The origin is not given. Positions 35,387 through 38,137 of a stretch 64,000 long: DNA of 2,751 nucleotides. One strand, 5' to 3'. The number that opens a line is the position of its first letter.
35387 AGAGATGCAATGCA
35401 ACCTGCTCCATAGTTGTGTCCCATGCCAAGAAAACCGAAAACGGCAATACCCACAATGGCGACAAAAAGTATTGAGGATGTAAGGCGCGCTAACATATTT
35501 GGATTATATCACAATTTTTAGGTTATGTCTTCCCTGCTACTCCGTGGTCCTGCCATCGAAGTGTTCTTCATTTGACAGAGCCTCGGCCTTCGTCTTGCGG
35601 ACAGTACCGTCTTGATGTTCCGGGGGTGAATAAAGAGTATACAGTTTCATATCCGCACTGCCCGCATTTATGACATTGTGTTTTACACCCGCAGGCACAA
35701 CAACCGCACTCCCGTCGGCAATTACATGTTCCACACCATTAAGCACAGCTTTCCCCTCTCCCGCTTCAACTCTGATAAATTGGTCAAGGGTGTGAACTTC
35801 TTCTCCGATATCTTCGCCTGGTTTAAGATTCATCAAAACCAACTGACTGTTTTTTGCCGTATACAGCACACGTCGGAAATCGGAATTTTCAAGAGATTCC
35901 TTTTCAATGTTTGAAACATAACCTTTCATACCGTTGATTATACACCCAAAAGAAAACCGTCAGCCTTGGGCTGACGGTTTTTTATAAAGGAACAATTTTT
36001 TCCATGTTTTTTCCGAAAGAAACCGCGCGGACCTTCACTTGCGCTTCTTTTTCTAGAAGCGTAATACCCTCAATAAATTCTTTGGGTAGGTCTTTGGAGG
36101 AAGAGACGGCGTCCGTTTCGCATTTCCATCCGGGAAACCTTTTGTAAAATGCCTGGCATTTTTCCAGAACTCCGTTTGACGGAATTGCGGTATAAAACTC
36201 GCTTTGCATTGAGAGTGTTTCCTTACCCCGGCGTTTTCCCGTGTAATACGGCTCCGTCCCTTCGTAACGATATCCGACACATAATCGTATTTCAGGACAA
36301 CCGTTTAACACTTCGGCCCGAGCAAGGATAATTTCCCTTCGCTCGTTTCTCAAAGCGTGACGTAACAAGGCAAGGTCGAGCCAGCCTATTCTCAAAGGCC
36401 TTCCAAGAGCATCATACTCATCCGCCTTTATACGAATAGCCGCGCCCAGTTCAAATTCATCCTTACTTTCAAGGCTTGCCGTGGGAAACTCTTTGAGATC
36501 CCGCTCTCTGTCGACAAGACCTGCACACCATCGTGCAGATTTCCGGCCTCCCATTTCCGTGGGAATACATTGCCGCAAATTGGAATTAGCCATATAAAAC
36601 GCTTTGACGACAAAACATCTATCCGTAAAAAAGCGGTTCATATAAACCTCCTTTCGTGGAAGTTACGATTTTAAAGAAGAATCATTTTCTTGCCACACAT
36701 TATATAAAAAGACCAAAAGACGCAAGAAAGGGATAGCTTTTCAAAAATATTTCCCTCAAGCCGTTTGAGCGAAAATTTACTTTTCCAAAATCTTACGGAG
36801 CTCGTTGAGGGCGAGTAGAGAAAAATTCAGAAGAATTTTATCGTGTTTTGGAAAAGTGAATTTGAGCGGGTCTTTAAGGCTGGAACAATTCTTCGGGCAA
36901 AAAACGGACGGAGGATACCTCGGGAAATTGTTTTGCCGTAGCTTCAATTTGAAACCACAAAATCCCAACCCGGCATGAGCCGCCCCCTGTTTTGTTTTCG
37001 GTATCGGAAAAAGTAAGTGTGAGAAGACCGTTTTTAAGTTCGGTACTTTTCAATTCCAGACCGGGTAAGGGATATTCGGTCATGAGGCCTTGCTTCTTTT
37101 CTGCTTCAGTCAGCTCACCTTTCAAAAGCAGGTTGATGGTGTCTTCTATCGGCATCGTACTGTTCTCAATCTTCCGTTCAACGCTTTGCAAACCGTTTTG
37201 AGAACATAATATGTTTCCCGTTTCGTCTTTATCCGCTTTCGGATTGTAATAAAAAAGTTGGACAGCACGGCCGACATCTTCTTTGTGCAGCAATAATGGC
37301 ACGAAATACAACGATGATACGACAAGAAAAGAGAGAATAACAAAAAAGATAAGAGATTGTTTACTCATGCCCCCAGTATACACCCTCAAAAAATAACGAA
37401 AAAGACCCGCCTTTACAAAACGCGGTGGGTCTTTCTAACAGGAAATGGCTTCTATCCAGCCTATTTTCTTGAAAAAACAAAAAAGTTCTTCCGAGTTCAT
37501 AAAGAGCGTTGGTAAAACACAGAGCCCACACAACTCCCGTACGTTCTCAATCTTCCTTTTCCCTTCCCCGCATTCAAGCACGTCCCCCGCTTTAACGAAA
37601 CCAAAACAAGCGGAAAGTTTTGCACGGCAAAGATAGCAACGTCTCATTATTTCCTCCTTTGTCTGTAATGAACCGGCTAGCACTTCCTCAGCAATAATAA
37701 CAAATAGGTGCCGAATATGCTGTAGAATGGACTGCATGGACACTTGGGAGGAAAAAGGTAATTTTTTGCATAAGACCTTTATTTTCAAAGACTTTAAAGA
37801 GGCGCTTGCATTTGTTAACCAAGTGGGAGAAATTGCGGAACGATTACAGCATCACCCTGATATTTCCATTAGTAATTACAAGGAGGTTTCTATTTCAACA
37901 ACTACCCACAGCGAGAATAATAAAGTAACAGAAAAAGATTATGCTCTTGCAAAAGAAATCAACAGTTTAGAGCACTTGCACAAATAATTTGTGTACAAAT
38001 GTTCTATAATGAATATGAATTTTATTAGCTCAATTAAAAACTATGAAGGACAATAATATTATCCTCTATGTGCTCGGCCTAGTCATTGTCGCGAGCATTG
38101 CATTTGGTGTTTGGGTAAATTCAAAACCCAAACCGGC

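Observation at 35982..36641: Stand-alone adenylosuccinate synthetase C-terminal domain with strong SD and promoter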

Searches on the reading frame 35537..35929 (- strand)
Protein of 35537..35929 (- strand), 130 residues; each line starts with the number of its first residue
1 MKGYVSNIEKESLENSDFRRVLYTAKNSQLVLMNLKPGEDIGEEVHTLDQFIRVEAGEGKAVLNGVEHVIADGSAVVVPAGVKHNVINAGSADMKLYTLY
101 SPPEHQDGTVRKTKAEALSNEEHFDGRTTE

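Call 34: search_protein_families(library=pfam, proteins=[window:35537-35929:-], max_evalue=0.01)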
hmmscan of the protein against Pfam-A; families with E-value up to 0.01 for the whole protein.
window:35537-35929:- (130 aa): 2 families
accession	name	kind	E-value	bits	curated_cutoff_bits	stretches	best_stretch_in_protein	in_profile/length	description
PF07883.17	Cupin_2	-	9.1e-16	57.8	27.2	1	32-99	2-69/70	Cupin domain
PF02311.25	AraC_binding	-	6.3e-05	23.2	21.1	1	39-109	14-84/135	AraC-like ligand binding domain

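Call 62: search_protein_families(library=padloc, proteins=[window:35537-35929:-], max_evalue=0.01)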
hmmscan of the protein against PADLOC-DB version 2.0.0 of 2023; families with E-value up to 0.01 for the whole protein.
window:35537-35929:- (130 aa): 0 families

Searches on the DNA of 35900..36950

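Call 61: search_rna_families(source=window, start=35900, end=36950, threshold=evalue, max_evalue=1)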
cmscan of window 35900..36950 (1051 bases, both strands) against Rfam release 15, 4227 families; matches with E-value up to 1: 6.
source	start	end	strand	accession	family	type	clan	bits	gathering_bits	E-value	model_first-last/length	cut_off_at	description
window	35950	36071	-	RF04178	BTnc005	Gene; sRNA;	-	30.9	174.8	6.4e-05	1-205/205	no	Bacteroides sRNA BTnc005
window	35948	36012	-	RF02064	STnc370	Gene; sRNA;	-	27.3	54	0.33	1-71/71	no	Enterobacterial sRNA STnc370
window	35945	36071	-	RF01771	rnk_leader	Cis-reg; leader;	-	26.4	50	0.048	1-109/109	no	Enterobacteria rnk leader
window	35900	35985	+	RF02450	ncr1175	Gene; sRNA;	-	24.4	60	0.07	17-110/110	5'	Bacillus sRNA ncr1175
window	36769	36867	+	RF03816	MIR6297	Gene; miRNA;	-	20.5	114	0.71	1-107/107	no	MIR6297 microRNA precursor family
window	36641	36742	-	RF00171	Tombus_5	Cis-reg;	-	17.7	43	0.89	1-166/166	no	Tombusvirus 5' UTR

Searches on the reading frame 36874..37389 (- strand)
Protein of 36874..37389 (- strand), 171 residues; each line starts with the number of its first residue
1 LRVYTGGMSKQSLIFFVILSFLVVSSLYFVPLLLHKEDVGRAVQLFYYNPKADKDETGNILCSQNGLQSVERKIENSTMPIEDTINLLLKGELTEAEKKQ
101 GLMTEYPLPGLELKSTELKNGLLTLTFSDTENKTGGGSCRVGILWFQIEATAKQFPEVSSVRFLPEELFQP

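Call 34: search_protein_families(library=pfam, proteins=[window:36874-37389:-], max_evalue=0.01)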
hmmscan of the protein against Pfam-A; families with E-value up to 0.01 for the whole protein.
window:36874-37389:- (171 aa): 1 family
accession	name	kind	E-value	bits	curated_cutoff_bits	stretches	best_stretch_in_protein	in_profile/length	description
PF10646.14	Germane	-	4.3e-08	34.2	23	1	68-164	20-110/117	Sporulation and spore germination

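Call 62: search_protein_families(library=padloc, proteins=[window:36874-37389:-], max_evalue=0.01)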
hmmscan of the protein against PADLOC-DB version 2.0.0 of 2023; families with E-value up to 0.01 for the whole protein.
window:36874-37389:- (171 aa): 0 families

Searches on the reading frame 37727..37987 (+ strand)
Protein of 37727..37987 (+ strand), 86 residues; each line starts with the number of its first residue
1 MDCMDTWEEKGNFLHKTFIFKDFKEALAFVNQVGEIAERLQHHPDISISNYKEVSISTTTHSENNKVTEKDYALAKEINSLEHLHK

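Call 34: search_protein_families(library=pfam, proteins=[window:37727-37987:+], max_evalue=0.01)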
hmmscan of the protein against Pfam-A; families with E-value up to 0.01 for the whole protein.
window:37727-37987:+ (86 aa): 1 family
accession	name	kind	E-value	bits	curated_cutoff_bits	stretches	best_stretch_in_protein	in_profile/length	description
PF01329.24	Pterin_4a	-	1e-23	83.7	26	1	5-81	16-91/91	Pterin 4 alpha carbinolamine dehydratase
